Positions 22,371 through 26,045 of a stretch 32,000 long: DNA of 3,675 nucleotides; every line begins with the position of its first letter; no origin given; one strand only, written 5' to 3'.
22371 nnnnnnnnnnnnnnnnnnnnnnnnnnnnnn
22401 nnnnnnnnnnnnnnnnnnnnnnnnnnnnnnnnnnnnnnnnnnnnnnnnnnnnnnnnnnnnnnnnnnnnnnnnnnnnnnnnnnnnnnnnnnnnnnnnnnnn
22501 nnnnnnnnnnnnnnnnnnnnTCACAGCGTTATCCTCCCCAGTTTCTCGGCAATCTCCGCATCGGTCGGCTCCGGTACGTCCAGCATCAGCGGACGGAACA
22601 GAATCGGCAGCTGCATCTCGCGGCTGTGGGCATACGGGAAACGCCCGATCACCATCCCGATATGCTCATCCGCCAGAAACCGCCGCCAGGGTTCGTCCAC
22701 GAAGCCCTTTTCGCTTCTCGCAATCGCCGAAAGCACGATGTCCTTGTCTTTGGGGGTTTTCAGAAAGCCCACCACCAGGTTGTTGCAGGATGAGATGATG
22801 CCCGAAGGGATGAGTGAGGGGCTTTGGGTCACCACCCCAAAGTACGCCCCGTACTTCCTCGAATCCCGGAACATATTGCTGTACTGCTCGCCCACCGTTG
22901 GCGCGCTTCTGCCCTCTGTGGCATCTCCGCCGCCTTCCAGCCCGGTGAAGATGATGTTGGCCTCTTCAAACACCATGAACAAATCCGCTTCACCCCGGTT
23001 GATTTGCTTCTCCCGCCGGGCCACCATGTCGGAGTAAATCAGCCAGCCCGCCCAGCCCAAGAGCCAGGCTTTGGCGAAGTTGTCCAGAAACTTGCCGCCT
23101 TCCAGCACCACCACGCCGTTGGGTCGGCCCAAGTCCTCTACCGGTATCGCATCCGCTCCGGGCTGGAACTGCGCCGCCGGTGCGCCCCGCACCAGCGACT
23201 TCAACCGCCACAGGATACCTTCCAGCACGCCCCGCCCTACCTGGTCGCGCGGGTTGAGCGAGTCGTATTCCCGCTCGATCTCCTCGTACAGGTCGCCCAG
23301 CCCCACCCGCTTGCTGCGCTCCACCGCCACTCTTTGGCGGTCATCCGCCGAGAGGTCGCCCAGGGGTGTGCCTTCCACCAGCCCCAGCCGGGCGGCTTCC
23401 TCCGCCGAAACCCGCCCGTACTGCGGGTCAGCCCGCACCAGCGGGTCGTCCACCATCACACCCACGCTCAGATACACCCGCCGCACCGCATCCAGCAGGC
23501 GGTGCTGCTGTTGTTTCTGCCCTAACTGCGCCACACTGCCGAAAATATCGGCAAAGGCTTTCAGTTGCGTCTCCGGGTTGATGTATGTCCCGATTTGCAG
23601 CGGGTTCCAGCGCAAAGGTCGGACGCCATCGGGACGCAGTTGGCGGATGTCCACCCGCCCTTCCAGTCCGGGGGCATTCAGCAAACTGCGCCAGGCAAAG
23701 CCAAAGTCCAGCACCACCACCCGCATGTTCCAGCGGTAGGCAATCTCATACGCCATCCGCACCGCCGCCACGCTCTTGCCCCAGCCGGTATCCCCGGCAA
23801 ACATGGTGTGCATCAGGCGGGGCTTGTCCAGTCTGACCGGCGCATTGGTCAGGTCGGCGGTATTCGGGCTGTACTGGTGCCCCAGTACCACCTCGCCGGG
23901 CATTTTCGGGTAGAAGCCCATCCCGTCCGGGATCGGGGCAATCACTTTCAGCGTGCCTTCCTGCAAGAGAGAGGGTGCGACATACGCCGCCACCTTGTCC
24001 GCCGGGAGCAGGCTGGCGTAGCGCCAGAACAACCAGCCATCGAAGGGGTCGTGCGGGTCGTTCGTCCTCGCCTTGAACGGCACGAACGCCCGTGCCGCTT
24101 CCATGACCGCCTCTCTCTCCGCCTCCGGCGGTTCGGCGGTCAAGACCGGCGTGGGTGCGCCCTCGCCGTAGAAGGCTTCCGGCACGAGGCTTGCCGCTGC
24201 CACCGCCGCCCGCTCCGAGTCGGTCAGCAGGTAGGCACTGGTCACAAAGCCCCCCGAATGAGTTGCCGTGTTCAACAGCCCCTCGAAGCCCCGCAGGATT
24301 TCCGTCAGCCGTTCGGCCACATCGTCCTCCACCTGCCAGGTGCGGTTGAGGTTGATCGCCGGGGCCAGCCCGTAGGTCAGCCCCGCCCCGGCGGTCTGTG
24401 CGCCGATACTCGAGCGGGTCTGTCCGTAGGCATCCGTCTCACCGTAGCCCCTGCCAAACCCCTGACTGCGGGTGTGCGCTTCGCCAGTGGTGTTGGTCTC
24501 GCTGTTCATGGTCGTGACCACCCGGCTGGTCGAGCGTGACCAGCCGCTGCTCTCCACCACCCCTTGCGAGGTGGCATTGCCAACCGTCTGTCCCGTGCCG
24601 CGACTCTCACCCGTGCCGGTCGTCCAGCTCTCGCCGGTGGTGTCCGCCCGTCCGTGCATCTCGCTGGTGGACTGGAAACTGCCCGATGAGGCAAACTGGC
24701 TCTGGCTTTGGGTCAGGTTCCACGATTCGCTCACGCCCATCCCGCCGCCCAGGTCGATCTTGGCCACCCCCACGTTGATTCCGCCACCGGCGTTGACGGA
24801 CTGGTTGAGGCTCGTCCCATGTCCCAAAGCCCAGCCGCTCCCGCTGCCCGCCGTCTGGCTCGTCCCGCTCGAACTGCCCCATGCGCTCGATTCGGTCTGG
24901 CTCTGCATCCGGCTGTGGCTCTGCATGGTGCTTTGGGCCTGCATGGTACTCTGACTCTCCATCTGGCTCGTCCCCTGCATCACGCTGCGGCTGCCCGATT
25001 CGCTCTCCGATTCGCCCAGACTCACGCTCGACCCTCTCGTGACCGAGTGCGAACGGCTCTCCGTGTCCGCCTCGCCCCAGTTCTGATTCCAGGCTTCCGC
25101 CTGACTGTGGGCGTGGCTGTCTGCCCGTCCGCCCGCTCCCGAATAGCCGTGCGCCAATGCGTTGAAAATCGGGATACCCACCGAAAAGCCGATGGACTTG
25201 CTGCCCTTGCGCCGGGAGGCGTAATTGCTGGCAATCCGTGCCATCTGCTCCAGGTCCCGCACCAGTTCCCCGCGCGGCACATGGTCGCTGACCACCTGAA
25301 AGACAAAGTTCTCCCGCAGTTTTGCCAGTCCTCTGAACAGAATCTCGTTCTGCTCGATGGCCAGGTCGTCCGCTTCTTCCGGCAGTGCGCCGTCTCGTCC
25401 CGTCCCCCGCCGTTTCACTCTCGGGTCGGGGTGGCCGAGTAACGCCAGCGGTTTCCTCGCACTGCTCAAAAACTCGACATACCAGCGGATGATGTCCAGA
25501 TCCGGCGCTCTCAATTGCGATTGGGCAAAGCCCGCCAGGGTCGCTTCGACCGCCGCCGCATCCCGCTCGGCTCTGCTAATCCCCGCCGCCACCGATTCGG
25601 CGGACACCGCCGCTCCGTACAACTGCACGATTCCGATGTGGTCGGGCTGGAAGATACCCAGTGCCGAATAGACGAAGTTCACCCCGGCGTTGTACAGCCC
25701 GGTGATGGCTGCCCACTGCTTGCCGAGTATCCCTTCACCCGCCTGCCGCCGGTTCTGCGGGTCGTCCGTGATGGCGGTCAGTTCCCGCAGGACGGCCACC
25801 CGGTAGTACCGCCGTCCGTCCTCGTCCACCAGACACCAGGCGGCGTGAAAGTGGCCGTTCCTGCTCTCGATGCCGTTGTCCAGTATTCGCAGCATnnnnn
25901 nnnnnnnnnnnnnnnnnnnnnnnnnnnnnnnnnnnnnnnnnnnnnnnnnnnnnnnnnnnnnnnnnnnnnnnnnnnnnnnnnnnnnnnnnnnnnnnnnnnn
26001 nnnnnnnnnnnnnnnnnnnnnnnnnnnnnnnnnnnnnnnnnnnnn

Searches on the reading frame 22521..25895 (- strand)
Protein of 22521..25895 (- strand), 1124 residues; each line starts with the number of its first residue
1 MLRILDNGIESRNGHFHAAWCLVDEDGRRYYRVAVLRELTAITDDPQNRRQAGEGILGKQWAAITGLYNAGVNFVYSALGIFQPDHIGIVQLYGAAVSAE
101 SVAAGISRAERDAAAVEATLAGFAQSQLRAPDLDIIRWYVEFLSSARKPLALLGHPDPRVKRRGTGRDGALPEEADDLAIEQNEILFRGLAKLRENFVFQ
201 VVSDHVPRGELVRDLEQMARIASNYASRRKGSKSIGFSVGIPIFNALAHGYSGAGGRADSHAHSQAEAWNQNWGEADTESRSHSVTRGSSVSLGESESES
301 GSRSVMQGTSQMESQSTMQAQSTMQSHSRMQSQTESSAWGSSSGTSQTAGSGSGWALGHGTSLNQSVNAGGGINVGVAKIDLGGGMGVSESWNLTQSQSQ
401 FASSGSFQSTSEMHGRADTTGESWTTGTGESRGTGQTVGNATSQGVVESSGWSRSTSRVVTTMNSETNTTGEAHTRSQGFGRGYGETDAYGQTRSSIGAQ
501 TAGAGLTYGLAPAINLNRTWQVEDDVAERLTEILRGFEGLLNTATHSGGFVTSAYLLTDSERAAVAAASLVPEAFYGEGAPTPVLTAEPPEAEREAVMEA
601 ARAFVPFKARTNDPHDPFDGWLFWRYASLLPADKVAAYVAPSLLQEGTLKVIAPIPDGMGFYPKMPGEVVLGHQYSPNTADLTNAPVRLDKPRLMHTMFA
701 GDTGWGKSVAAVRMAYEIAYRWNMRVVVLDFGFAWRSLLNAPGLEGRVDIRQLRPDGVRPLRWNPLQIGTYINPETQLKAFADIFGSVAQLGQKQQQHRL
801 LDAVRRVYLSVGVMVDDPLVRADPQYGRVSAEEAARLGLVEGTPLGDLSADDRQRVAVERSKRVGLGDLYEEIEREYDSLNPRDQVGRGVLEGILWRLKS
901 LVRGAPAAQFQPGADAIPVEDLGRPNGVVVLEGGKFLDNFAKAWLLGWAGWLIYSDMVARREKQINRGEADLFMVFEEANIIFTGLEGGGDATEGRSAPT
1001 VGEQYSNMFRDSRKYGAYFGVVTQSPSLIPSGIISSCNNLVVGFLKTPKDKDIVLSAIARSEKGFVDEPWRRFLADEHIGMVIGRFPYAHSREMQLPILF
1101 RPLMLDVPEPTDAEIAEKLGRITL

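Call 9: search_protein_families(library=pfam, proteins=[window:22521-25895:-], max_evalue=0.01)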
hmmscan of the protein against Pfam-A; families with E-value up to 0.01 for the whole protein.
window:22521-25895:- (1124 aa): 1 family
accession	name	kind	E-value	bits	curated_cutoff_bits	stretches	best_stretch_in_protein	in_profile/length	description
PF01935.23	DUF87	-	0.0027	18.3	23.2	1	683-805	10-120/220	Helicase HerA, central domain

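Call 10: search_protein_families(library=ncbifam, proteins=[window:22521-25895:-], max_evalue=0.1)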
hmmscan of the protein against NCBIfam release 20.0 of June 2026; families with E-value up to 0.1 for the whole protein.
window:22521-25895:- (1124 aa): 6 families
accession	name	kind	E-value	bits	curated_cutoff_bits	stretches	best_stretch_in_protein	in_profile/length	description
NF033849.1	ser_rich_anae_1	subfamily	0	1187.4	650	2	379-1119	445-1163/1163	serine-rich protein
NF053655.1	CedD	equivalog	1.8e-05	23.6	600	1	1008-1061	442-495/527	DNA-translocating ATPase CedD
NF042943.1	HerA_antiphage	equivalog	2.9e-05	22.8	800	1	972-1063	435-520/566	anti-phage-associated helicase HerA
NF040819.1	helicase_HerA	equivalog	0.00054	18.6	970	1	1006-1060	428-482/561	DNA double-strand break repair helicase HerA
NF042944.1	HerA_antiphage_2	equivalog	0.0015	17.4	850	1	1007-1054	457-504/576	anti-phage-associated helicase HerA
NF033845.1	MSCRAMM_ClfB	exception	0.0049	14.9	999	1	261-462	589-803/871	MSCRAMM family adhesin clumping factor ClfB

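Call 66: search_solved_structures(query=window:22521-25895:-, max_evalue=0.01)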
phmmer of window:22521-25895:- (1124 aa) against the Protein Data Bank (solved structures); distinct sequences matched with E-value up to 0.01: 2.
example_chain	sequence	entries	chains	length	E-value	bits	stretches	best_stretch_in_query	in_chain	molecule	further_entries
8yho_A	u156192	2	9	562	0.0036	18.3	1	1003-1059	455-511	DUF87 domain-containing protein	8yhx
8wiv_A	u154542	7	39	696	0.0057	17.7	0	952-1066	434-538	Helicase HerA central domain-containing protein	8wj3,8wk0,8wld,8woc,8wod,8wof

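Call 90: search_protein_families(library=padloc, proteins=[window:22521-25895:-], max_evalue=0.01)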
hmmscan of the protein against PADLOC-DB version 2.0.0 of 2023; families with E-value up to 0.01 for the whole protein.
window:22521-25895:- (1124 aa): 10 families
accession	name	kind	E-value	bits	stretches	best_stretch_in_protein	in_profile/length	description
PDLC04105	HerA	-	1.7e-09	34.8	1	1003-1067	446-510/576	-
PDLC04140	mad8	-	1.2e-07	29.5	1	669-731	4-65/314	mads_8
PDLC04103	HerA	-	2e-07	27.8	1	1004-1063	468-527/579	-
PDLC04106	HerA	-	7.3e-05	19.5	1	966-1067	506-603/667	-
PDLC04100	HerA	-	8.7e-05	19.4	1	974-1061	443-524/580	-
PDLC02185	HerA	-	9.2e-05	19.3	1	973-1063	448-532/585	-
PDLC04104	HerA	-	0.00011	19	1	1005-1065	249-309/379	-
PDLC04102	HerA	-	0.00011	18.7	1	1003-1053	530-580/654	-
PDLC04098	HerA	-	0.0023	14.5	0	968-1054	524-608/686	-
PDLC02188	HerA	-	0.0036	14.2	1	1007-1054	457-504/578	-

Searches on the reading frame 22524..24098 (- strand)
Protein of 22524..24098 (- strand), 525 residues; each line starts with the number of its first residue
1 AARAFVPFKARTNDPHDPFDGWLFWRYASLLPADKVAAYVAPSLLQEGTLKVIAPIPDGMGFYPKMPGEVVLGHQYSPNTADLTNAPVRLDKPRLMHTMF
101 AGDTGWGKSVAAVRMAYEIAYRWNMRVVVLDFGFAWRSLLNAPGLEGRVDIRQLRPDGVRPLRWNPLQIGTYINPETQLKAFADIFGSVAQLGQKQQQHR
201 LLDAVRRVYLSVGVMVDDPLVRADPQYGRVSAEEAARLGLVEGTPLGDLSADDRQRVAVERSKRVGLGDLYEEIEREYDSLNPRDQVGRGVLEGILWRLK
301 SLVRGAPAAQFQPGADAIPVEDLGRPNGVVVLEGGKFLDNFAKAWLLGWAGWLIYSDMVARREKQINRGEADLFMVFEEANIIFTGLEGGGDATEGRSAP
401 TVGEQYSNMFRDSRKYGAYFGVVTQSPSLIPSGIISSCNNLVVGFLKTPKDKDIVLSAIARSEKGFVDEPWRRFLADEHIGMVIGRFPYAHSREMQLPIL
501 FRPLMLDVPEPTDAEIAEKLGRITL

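Call 103: find_homologous_proteins(query=window:22524-24098:-, max_evalue=0.001)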
Query window:22524-24098:- (525 aa): 112 proteins with E <= 0.001 among 8000 candidates.
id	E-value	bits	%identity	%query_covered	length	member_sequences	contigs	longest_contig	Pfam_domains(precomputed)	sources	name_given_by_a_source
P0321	4.6e-245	832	70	100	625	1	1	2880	-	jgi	jgi:hypothetical protein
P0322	2.6e-244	830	71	100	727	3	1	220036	-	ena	-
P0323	1.3e-239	814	69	100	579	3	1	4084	-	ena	-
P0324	3.4e-226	770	90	72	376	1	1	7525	-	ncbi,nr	ncbi:MAG: hypothetical protein HY784_08580 [Chloroflexi bacterium]|nr:hypothetical protein [Chlorofl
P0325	3.2e-213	727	62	99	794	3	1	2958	-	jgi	jgi:hypothetical protein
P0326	1.0e-209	716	62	100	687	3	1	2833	-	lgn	-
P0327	2.0e-208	711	62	100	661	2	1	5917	-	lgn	-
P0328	2.9e-203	694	63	97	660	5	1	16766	-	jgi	-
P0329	1.9e-200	685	59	100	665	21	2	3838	-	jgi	jgi:hypothetical protein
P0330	2.2e-199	682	59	99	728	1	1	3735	-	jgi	jgi:hypothetical protein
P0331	3.8e-197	674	60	99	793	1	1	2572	-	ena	-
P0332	5.2e-194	664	57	100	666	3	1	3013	-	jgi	jgi:hypothetical protein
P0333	2.4e-193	662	58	99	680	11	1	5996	-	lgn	-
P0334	1.3e-192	659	58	100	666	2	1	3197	-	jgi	jgi:hypothetical protein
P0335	1.8e-192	659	60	97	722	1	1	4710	-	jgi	jgi:hypothetical protein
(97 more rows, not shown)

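Call 105: search_solved_structures(query=A7, max_evalue=1)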
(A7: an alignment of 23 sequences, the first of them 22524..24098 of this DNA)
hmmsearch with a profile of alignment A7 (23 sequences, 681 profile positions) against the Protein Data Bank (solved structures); distinct sequences matched with E-value up to 1: 10.
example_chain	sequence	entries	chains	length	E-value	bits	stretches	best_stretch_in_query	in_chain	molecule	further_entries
8yho_A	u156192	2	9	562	1.3e-12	49.5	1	522-614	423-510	DUF87 domain-containing protein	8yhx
8wiv_A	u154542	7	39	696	1.1e-10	43.2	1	501-621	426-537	Helicase HerA central domain-containing protein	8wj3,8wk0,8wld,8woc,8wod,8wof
8xau_A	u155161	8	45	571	6.6e-10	40.6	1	517-611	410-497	ATP-binding protein | HerA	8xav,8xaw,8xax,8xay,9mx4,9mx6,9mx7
8ziq_M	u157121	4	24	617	1.1e-09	39.9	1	526-621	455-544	HerA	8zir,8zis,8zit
9c1m_M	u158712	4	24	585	1.6e-08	36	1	525-614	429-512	ATP-binding protein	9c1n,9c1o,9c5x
9x1l_A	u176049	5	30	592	1.6e-06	29.4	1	558-612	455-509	DNA helicase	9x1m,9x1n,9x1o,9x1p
8j4u_M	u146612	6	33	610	4.8e-06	27.8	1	555-610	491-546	Nucleoside triphosphate hydrolase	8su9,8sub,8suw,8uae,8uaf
8wet_A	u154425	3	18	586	5.4e-05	24.3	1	555-609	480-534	TdpA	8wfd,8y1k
4d2i_A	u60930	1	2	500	0.0003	21.9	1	532-612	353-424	HERA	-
7es4_A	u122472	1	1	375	0.087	13.7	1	329-379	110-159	DNA phosphorothioation-dependent restriction protein DptH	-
